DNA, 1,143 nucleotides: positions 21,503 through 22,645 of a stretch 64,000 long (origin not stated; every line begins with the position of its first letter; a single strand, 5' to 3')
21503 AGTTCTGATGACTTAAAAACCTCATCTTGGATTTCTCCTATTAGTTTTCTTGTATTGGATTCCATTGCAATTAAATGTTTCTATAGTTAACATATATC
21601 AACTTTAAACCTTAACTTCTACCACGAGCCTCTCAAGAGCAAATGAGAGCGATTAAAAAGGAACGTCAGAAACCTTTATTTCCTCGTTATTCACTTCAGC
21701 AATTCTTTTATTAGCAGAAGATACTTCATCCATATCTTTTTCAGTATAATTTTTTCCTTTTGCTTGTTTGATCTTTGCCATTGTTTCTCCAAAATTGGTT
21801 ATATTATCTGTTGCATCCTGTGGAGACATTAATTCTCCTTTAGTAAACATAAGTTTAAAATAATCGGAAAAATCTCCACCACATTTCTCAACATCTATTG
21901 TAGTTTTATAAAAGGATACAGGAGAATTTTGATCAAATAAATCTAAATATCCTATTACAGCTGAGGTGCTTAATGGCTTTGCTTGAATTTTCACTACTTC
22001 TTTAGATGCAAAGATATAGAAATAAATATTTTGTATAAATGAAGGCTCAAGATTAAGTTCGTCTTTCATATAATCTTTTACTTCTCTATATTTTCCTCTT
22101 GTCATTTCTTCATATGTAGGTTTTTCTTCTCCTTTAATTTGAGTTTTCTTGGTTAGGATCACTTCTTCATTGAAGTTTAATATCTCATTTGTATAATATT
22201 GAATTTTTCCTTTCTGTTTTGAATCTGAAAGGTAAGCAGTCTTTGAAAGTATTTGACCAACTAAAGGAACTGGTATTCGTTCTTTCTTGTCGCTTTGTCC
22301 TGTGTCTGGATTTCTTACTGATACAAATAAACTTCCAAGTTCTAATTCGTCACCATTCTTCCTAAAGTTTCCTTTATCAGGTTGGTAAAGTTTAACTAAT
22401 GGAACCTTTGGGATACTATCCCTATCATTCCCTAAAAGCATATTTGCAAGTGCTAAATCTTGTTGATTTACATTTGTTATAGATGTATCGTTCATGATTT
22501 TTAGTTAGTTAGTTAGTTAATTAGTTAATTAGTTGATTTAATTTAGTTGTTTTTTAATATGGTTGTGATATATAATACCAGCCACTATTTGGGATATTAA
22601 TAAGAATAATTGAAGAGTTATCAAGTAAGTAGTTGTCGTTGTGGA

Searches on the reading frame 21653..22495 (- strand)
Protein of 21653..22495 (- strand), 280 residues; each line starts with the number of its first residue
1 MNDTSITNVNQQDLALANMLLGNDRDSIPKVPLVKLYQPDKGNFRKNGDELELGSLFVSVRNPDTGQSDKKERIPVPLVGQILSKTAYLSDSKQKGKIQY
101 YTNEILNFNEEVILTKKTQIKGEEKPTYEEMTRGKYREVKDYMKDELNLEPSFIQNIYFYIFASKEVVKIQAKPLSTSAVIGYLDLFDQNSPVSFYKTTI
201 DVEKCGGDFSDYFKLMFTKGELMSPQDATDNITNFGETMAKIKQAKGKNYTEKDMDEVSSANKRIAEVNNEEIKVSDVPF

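Call 101: search_protein_families(library=pfam, proteins=[window:21653-22495:-], max_evalue=1)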
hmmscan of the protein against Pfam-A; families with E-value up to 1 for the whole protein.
window:21653-22495:- (280 aa): 2 families
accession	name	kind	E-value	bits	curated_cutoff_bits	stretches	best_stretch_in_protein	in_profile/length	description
PF25195.1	DPC2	-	0.15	13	70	1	169-229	32-87/105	Diatom pyrenoid component 2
PF23647.2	TRAPPC13_M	-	0.76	10.7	27.7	1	101-187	18-104/125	Trafficking protein particle complex subunit 13, middle domain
